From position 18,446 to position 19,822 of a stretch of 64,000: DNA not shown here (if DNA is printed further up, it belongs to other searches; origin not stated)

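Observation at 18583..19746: Compositionally foreign single-gene island inserted immediately after the fumarase alpha subunit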

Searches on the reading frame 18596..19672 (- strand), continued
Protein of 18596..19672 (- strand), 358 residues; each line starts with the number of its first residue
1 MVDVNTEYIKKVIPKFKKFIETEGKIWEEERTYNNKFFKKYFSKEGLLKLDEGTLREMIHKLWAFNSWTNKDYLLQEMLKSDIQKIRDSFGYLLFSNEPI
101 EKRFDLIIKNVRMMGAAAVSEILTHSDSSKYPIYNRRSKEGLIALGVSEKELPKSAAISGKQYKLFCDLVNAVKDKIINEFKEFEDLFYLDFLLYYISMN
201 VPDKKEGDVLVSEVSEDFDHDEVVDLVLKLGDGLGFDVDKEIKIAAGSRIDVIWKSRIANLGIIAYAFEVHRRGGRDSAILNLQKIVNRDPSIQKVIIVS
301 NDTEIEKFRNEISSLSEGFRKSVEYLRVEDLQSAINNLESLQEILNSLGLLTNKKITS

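Call 68: search_solved_structures(query=L021:316-1332:+, max_evalue=10, show_alignments=3)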
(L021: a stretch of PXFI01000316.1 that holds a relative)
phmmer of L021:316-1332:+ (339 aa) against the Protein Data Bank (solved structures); distinct sequences matched with E-value up to 10: 3.
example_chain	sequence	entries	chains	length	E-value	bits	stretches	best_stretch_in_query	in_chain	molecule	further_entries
2vld_A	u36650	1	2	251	0.039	16.4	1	29-92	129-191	Endonuclease NucS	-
3ef8_A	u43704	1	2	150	0.77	12.1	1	220-283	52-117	Putative Scyalone Dehydratase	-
4yxy_A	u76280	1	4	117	1.4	11.3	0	94-123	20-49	dTor_9x31L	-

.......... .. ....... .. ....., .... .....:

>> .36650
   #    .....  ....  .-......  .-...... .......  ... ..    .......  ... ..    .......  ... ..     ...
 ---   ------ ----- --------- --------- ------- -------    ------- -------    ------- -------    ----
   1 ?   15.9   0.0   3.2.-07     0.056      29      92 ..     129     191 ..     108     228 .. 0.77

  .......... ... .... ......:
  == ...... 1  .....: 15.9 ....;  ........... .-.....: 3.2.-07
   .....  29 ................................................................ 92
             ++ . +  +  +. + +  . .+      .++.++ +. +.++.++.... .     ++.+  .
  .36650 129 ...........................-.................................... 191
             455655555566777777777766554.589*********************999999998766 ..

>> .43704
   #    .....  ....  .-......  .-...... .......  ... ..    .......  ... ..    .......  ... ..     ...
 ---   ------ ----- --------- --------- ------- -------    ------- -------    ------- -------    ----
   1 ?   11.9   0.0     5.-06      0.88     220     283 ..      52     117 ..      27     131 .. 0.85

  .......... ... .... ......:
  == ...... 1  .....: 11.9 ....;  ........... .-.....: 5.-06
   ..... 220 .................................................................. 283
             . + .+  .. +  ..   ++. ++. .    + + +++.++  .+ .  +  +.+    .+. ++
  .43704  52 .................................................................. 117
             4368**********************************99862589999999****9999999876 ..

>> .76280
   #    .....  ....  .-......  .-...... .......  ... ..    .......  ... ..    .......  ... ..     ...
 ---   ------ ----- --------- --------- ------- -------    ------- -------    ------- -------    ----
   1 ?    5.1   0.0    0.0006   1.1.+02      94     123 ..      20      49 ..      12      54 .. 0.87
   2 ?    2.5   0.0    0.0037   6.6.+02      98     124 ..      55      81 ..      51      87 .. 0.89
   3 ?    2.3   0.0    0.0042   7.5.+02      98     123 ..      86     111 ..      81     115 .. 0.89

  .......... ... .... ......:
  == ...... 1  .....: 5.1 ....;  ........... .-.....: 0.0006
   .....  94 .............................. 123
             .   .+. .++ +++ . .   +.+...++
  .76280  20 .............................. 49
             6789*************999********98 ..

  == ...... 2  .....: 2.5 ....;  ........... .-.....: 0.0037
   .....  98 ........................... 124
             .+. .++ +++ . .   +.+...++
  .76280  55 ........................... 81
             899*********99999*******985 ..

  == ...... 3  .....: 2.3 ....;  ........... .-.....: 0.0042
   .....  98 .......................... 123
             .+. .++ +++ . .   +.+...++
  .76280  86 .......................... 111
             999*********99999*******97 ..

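Call 69: search_protein_families(library=pfam, proteins=[L021:316-1332:+, L005:9590-10600:+], max_evalue=10)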
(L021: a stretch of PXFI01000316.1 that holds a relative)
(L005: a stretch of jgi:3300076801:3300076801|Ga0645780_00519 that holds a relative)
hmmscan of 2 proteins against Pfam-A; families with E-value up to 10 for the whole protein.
L021:316-1332:+ (339 aa): 4 families
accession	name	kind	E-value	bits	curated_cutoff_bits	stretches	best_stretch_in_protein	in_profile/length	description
PF01939.22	NucS_C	-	5.2e-06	26.9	24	1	28-92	3-66/124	Endonuclease NucS C-terminal domain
PF04313.20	HSDR_N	-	0.011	16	25.1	1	31-90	105-159/198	Type I restriction enzyme R protein N terminus (HSDR_N)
PF14082.12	SduA_C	-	0.032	14.8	27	1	27-81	4-56/159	Shedu protein SduA, C-terminal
PF05798.17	Phage_FRD3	-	0.055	14.4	28.1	1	118-170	14-65/75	Bacteriophage FRD3 protein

L005:9590-10600:+ (337 aa): 2 families
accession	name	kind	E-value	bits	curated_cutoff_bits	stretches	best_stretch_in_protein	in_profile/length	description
PF01939.22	NucS_C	-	1.5e-06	28.6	24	1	25-105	1-81/124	Endonuclease NucS C-terminal domain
PF12705.13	PDDEXK_1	-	0.13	12.6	22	1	48-84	120-152/247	PD-(D/E)XK nuclease superfamily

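Call 75: find_related_loci(query=A1, collection=viral_contigs, flank=8000)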
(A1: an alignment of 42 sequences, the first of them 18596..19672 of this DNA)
Query A1 (358 aa) in viral_contigs; peptide patterns used: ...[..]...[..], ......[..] (x = any residue, [..] = any of these).
91 stretches matched a pattern, but none encodes a relative of the query by tblastn (E <= 1e-3).

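Call 76: search_dna_similar(query=window:18596-19672:-, collection=plasmids, mode=protein, max_evalue=0.001)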
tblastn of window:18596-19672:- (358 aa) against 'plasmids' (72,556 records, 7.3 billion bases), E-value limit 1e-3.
Records with a match: 4; places in all: 4; records where one place covers at least 80% of the query: 4.
Best place of each record, by identity: <60% 4.
By first word of the organism name: Halomarina 1; Natronosalvus 1; Methanothermobacter 1; Monoglobus 1.
By predicted mobility (MOB-suite, as given by PLSDB): non-mobilizable 4.
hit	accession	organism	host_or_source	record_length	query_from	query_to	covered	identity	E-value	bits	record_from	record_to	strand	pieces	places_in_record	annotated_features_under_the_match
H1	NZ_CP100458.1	Halomarina sp. BND7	cell culture,sediment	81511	21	351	92%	39.1%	6e-60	215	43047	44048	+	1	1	hypothetical protein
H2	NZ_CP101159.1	Natronosalvus amylolyticus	cell culture,sediment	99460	21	351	92%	35.1%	2e-57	208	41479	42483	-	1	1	hypothetical protein (x2)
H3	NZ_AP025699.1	Methanothermobacter tenebrarum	-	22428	45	350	85%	31.7%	5e-35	143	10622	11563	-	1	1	hypothetical protein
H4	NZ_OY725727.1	Monoglobus pectinilyticus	-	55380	43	351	86%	30.1%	7e-23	107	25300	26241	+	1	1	hypothetical protein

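Call 77: get_annotated_region(hit=H1, flank=6000)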
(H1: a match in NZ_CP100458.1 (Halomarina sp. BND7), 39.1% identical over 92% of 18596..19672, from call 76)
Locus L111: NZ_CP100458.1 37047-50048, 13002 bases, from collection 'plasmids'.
description: Halomarina sp. BND7 plasmid unnamed4, complete sequence
organism: Halomarina sp. BND7 (NCBI taxid 2961599)
taxonomy: Archaea; Euryarchaeota; Halobacteria; Halobacteriales; Haloarculaceae; Halomarina; Halomarina sp. BND7
host: -; source: cell culture,sediment; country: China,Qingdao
typing (MOB-suite, as given by PLSDB): non-mobilizable
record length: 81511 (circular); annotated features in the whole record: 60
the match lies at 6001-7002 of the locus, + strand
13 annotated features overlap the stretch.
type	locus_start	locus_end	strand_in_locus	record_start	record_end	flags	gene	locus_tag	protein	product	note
CDS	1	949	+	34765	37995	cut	-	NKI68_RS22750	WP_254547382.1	DEAD/DEAH box helicase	-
CDS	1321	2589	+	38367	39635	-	-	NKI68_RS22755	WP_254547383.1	hypothetical protein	-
CDS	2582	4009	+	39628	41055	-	-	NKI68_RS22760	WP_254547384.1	hypothetical protein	-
CDS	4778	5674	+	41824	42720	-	-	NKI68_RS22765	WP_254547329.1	DNA-binding protein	-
CDS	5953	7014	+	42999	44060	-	-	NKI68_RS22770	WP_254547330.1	hypothetical protein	-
CDS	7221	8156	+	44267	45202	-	-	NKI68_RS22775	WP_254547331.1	transcription initiation factor IIB family protein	-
CDS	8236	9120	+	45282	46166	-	-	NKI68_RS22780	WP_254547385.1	hypothetical protein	-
CDS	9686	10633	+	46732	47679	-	-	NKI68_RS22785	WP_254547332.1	hypothetical protein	-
CDS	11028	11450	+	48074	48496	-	-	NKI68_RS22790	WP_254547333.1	hypothetical protein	-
CDS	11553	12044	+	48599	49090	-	-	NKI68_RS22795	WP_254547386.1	hypothetical protein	-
CDS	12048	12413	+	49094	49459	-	-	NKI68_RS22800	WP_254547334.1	hypothetical protein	-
CDS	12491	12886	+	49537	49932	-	-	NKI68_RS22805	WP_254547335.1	hypothetical protein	-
CDS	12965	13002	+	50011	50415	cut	-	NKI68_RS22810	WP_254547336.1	DUF6166 domain-containing protein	-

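Call 78: get_annotated_region(hit=H3, flank=6000)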
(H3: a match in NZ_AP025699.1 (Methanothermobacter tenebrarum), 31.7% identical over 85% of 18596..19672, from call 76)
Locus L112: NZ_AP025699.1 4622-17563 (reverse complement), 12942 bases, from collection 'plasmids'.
description: Methanothermobacter tenebrarum strain RMAS plasmid pRMAS01, complete sequence
organism: Methanothermobacter tenebrarum (NCBI taxid 680118)
taxonomy: Archaea; Euryarchaeota; Methanobacteria; Methanobacteriales; Methanobacteriaceae; Methanothermobacter; Methanothermobacter tenebrarum
host: -; source: -; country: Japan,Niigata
typing (MOB-suite, as given by PLSDB): non-mobilizable
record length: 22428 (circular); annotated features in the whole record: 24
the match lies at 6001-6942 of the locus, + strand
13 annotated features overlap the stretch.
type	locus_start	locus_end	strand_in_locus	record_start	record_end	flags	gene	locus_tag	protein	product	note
CDS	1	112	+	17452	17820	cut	-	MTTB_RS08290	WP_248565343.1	hypothetical protein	-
CDS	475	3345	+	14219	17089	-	-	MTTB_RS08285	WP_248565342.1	N-6 DNA methylase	-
CDS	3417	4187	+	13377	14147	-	-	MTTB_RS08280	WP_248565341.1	hypothetical protein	-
CDS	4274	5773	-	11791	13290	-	-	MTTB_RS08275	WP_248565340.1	MBL fold metallo-hydrolase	-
CDS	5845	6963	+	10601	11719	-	-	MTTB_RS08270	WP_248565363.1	hypothetical protein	-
CDS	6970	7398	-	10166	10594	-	-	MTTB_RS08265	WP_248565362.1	hypothetical protein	-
CDS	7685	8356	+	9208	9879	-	-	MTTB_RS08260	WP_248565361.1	nuclease-related domain-containing protein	-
CDS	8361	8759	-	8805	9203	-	-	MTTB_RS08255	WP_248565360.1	hypothetical protein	-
CDS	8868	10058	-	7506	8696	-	-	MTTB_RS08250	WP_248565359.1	hypothetical protein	-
CDS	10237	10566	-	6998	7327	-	-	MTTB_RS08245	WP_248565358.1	hypothetical protein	-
CDS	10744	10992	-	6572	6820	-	-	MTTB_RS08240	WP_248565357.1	hypothetical protein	-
CDS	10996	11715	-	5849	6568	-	-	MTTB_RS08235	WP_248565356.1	metal-dependent hydrolase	-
CDS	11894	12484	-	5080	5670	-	-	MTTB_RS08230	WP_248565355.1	hypothetical protein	-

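Call 79: get_annotated_region(hit=H4, flank=6000)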
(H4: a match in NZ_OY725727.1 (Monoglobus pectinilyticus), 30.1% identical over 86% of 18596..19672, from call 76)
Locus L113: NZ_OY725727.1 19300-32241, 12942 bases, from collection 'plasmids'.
description: Monoglobus pectinilyticus strain Ruminococcaceae species TSDC17.2-1.2 plasmid 3, complete sequence
organism: Monoglobus pectinilyticus (NCBI taxid 1981510)
taxonomy: Bacteria; Bacillota; Clostridia; Monoglobales; Monoglobaceae; Monoglobus; Monoglobus pectinilyticus
host: -; source: -; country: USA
typing (MOB-suite, as given by PLSDB): non-mobilizable
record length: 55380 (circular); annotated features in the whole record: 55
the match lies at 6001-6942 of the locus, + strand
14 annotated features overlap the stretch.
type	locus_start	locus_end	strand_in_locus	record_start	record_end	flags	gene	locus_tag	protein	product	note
CDS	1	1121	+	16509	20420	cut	-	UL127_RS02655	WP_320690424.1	glycoside hydrolase N-terminal domain-containing protein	-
CDS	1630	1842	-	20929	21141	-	-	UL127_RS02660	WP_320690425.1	helix-turn-helix transcriptional regulator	-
CDS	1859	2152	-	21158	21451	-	-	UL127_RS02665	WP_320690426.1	helix-turn-helix transcriptional regulator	-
CDS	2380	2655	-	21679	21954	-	-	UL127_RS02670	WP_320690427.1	barstar family protein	-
CDS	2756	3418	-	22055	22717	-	-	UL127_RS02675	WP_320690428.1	hypothetical protein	-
CDS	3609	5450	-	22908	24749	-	-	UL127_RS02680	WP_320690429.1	WG repeat-containing protein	-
CDS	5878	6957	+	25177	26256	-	-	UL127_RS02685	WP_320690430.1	hypothetical protein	-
CDS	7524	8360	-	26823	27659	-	-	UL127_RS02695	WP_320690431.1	alpha/beta hydrolase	-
CDS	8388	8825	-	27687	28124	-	-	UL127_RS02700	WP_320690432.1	GatB/YqeY domain-containing protein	-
CDS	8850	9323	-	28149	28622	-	smpB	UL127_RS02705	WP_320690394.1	SsrA-binding protein SmpB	-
CDS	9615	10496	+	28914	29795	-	-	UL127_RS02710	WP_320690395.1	class I SAM-dependent methyltransferase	-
CDS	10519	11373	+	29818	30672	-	-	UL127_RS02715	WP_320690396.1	energy-coupling factor transporter ATPase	GO:0006810 - transport [Evidence IEA]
CDS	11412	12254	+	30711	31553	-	-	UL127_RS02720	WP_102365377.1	energy-coupling factor transporter ATPase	GO:0055085 - transmembrane transport [Evidence IEA]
CDS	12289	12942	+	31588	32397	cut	-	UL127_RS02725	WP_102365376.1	energy-coupling factor transporter transmembrane component T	GO:0055085 - transmembrane transport [Evidence IEA]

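Call 95: fold_search(model_id=the predicted structure, library=pdb)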
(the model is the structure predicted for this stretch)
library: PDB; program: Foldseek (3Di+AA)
matches with E <= 10: 773; with E <= 0.001: 0
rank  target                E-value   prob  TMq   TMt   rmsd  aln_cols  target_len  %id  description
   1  9dou_A                4.4e-03  0.54  0.17  0.08  22.6       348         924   11  Taeniopygia guttata R2 retrotransposon (R2Tg) initiating target-primed reverse transcription (released 2025-05-21)
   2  3knt_C                1.3e-02  1.00  0.32  0.50   7.1       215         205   16  Crystal structure of Methanocaldococcus jannaschii 8-oxoguanine glycosylase/lyase in complex with 15mer DNA containing (released 2010-02-02)
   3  3knt_A                1.3e-02  0.99  0.28  0.44   9.7       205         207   17  Crystal structure of Methanocaldococcus jannaschii 8-oxoguanine glycosylase/lyase in complex with 15mer DNA containing (released 2010-02-02)
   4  7edb_B                1.4e-02  0.44  0.21  0.21  21.1       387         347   12  EcoT38I restriction endonuclease complexed with DNA (released 2022-03-16)
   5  3knt_D                1.5e-02  1.00  0.33  0.51   6.8       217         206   16  Crystal structure of Methanocaldococcus jannaschii 8-oxoguanine glycosylase/lyase in complex with 15mer DNA containing (released 2010-02-02)
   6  3fhf                  2.5e-02  0.99  0.30  0.45   7.8       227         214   16  Crystal structure of Methanocaldococcus jannaschii 8-oxoguanine DNA glycosylase (MjOgg) (released 2009-05-19)
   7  8q43_A                2.5e-02  0.69  0.22  0.20  21.3       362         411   14  Crystal structure of cA4-bound Can2 (E341A) in complex with oligo-C DNA (released 2023-11-22)
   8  3n0u_A                3.2e-02  0.99  0.33  0.51   6.6       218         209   15  Crystal structure of Tm1821, the 8-oxoguanine DNA glycosylase of Thermotoga maritima (released 2011-04-06)
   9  8iby_C                3.2e-02  0.93  0.18  0.09  11.6       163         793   14  Structure of R2 with 5'ORF (released 2023-09-20)
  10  8q44_B                3.6e-02  0.60  0.23  0.19  19.4       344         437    9  Crystal structure of cA4-bound Can2 (E364R) in complex with oligo-T DNA (released 2023-11-22)
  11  3n0u_C                4.2e-02  0.99  0.33  0.52   6.5       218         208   15  Crystal structure of Tm1821, the 8-oxoguanine DNA glycosylase of Thermotoga maritima (released 2011-04-06)
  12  6g2h_A                5.7e-02  0.38  0.21  0.11  23.5       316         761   10  Filament of acetyl-CoA carboxylase and BRCT domains of BRCA1 (ACC-BRCT) core at 4.6 A resolution (released 2018-06-13)
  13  8ibz_C                6.4e-02  0.90  0.17  0.09  10.0       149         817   14  Structure of R2 with 5'ORF and 3'UTR (released 2023-09-20)
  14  8q3y_A                6.4e-02  0.51  0.21  0.18  21.0       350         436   12  Crystal structure of apo Can2 from Thermoanaerobacter brockii (released 2023-11-22)
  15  7ouf_B                6.7e-02  0.60  0.14  0.16  11.5       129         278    9  Structure of the STLV intasome:B56 complex bound to the strand-transfer inhibitor XZ450 (released 2021-08-18)
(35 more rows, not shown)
